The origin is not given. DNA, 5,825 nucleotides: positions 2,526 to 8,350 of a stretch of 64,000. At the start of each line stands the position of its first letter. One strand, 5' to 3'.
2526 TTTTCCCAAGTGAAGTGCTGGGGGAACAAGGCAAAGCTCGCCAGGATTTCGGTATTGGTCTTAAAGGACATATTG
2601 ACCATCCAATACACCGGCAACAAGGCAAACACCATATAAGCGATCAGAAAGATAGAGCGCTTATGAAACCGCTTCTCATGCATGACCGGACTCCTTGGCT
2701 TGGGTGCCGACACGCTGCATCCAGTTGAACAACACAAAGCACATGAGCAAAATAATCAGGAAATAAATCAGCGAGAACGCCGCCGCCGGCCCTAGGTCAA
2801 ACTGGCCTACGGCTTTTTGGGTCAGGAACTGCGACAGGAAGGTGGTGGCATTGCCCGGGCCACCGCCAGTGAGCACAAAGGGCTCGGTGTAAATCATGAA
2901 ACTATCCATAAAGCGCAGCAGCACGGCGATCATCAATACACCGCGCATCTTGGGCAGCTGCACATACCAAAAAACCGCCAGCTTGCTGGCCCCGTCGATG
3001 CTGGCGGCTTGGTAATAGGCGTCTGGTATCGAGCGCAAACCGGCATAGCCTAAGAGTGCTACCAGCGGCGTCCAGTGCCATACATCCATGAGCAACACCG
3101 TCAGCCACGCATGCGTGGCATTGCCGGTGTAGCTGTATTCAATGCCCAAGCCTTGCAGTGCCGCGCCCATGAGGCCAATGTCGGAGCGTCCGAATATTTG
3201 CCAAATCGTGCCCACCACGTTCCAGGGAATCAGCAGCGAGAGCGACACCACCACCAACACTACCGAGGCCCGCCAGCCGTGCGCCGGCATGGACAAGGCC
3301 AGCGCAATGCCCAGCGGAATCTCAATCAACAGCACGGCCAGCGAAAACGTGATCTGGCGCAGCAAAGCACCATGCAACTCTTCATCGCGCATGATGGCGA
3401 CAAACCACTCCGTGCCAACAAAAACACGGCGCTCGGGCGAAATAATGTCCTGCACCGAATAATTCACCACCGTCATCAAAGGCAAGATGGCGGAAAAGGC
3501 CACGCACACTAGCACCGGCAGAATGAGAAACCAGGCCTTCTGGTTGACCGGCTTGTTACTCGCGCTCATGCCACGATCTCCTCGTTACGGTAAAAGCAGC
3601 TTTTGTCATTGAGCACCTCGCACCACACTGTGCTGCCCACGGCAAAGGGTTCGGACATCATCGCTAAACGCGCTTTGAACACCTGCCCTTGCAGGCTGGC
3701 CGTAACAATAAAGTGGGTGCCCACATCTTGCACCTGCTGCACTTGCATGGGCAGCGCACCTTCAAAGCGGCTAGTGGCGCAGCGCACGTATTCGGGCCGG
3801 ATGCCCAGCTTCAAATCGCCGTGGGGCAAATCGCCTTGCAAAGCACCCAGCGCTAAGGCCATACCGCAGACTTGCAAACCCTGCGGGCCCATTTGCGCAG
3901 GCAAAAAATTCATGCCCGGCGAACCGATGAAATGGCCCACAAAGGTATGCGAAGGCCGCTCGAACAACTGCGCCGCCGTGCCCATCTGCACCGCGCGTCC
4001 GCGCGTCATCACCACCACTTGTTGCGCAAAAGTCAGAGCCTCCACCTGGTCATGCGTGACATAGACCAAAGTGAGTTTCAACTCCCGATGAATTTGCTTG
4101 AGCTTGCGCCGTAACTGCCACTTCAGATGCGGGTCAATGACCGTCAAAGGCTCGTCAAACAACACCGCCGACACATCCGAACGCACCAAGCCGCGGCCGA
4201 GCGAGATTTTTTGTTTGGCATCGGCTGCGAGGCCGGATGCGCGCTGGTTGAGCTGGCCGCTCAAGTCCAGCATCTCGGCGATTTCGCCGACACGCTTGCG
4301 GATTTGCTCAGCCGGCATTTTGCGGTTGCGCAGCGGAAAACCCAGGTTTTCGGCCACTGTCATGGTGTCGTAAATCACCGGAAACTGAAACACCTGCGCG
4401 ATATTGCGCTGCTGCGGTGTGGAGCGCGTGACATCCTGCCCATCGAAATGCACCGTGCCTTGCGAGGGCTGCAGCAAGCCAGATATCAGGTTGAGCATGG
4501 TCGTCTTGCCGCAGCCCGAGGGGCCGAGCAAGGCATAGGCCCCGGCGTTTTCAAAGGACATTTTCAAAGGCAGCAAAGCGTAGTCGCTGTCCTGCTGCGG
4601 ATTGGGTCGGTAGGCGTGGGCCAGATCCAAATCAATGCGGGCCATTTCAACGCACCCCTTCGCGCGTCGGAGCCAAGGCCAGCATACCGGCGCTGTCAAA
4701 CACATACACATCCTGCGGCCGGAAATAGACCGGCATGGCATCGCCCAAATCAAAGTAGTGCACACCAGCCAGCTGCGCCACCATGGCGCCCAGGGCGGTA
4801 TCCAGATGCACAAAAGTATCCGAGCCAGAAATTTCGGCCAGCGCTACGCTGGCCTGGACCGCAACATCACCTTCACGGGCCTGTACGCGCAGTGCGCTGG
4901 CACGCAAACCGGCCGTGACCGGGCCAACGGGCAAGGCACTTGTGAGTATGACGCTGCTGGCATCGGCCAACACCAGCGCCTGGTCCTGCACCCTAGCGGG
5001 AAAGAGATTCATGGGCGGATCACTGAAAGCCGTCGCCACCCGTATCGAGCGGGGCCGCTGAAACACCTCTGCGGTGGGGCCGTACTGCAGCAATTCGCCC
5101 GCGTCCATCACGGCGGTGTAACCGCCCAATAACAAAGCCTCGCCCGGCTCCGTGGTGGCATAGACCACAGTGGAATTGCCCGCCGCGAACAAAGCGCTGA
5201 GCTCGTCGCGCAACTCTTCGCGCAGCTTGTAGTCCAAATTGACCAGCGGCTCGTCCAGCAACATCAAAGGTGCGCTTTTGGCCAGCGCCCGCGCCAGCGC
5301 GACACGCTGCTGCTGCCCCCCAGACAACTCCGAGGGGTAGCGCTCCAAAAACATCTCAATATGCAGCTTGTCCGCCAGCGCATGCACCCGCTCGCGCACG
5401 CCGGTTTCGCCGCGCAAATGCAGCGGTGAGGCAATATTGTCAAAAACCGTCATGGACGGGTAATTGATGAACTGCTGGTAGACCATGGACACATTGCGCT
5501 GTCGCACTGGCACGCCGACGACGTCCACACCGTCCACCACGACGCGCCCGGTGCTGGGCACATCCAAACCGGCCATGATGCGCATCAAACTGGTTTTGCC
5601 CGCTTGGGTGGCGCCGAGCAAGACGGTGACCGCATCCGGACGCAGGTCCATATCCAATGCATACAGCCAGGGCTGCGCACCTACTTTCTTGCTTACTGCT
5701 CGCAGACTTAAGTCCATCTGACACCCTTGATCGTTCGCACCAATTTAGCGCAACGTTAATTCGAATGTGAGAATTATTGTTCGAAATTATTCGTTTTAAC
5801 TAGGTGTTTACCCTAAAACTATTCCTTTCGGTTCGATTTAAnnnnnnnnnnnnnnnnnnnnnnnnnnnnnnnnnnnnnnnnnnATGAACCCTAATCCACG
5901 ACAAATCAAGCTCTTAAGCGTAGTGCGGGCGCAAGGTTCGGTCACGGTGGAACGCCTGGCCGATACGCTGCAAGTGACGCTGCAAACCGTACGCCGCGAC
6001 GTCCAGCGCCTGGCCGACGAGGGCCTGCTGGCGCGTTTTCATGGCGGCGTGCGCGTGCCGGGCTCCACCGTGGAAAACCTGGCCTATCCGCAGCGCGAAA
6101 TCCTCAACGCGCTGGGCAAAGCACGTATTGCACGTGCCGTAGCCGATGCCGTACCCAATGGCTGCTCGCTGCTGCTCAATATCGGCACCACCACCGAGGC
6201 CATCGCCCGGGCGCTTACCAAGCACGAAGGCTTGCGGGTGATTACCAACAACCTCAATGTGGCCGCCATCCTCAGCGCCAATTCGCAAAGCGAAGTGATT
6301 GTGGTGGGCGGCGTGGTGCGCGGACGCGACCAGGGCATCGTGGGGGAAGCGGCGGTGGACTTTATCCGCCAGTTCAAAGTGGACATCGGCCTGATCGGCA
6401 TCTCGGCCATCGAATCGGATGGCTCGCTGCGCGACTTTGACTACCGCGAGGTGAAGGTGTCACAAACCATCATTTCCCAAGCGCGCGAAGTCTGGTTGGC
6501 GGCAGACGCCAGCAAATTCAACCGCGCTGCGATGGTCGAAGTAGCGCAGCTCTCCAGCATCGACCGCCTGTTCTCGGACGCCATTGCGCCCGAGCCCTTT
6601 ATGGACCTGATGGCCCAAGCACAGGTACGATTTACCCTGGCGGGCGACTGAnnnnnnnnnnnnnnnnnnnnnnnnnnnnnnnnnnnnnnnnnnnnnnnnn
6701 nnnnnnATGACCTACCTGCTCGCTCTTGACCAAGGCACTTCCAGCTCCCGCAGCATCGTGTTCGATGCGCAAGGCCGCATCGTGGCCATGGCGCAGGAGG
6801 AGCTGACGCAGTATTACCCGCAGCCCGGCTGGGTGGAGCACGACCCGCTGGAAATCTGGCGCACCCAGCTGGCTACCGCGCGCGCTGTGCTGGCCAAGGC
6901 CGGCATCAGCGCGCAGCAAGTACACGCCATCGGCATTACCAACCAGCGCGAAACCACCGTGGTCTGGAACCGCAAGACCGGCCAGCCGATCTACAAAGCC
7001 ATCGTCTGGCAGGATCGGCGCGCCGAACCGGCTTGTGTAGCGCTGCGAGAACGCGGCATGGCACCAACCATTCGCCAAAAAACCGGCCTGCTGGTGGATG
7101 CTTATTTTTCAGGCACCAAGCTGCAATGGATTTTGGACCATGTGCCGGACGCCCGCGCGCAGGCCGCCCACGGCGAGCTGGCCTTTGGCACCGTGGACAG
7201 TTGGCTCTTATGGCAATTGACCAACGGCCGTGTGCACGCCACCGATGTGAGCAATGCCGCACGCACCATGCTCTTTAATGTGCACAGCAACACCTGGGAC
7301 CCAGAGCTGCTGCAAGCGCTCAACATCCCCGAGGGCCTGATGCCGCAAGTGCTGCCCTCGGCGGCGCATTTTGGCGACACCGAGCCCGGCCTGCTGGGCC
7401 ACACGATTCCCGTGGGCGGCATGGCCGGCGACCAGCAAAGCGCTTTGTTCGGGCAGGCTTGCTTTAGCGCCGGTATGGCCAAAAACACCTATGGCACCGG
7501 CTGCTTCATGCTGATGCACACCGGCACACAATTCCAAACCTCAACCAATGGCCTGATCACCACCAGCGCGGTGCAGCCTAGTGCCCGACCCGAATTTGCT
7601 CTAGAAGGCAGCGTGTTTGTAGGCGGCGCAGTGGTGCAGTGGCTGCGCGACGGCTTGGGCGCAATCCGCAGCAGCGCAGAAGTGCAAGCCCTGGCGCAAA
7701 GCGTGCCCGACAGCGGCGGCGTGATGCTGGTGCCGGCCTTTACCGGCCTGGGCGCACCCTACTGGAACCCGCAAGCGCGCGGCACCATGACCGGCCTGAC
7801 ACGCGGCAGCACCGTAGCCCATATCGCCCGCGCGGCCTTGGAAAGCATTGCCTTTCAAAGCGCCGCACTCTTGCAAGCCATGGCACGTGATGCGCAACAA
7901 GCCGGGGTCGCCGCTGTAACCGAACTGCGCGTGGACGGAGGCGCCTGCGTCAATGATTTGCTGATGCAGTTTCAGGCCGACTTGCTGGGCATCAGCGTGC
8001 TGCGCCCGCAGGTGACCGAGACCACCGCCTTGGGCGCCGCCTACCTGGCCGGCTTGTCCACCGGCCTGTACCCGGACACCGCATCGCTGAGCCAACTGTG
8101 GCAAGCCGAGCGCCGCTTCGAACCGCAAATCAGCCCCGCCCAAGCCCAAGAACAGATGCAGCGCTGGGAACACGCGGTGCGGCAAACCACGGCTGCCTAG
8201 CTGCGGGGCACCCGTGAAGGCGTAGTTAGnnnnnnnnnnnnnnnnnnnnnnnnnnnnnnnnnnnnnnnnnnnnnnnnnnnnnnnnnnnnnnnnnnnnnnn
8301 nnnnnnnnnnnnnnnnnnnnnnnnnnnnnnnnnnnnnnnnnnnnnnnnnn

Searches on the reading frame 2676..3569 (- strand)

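Call 39: search_protein_families(library=pfam, proteins=[window:2676-3569:-], max_evalue=0.000001)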
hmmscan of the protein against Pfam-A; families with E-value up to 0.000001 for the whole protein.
window:2676-3569:- (297 aa): 1 family
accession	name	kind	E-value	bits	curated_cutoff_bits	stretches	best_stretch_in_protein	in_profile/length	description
PF00528.27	BPD_transp_1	-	3e-19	69.9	26.4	1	84-284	2-175/184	Binding-protein-dependent transport system inner membrane component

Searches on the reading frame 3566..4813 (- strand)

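Call 39: search_protein_families(library=pfam, proteins=[window:3566-4813:-], max_evalue=0.000001)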
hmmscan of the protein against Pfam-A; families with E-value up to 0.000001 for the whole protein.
window:3566-4813:- (415 aa): 2 families
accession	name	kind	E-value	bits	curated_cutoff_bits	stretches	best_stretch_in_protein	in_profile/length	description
PF00005.33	ABC_tran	-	5.7e-23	82.5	25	1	83-223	4-136/137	ABC transporter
PF17912.7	OB_MalK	-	1.5e-07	32.6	27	1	297-341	1-51/53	MalK OB fold domain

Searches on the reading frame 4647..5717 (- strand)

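Call 39: search_protein_families(library=pfam, proteins=[window:4647-5717:-], max_evalue=0.000001)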
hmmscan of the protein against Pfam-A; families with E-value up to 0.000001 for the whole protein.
window:4647-5717:- (356 aa): 2 families
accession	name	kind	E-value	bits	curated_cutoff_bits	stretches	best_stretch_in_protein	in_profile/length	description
PF00005.33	ABC_tran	-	5.9e-27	95.4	25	1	21-158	4-136/137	ABC transporter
PF08402.16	TOBE_2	-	5.8e-07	30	21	0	270-340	2-76/76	TOBE domain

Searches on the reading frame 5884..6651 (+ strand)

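Call 39: search_protein_families(library=pfam, proteins=[window:5884-6651:+], max_evalue=0.000001)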
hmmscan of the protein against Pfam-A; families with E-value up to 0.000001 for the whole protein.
window:5884-6651:+ (255 aa): 3 families
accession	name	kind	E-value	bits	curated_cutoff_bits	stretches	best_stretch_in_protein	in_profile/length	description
PF00455.28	DeoRC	-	3.5e-50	170.5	31.8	1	76-232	3-159/160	DeoR C terminal sensor domain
PF08220.18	HTH_DeoR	-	2.5e-14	53.2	21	1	6-61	1-56/57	DeoR-like helix-turn-helix domain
PF08279.18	HTH_11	-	2.8e-07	30.7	25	1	6-47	1-43/55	HTH domain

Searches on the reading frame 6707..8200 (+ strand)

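Call 39: search_protein_families(library=pfam, proteins=[window:6707-8200:+], max_evalue=0.000001)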
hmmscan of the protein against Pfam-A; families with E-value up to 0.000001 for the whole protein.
window:6707-8200:+ (497 aa): 2 families
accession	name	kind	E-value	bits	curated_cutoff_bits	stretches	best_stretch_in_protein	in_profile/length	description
PF00370.27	FGGY_N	-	1.2e-79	267.8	28.8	1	3-249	1-245/245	FGGY family of carbohydrate kinases, N-terminal domain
PF02782.22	FGGY_C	-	5.3e-43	147.5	27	1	259-450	2-196/198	FGGY family of carbohydrate kinases, C-terminal domain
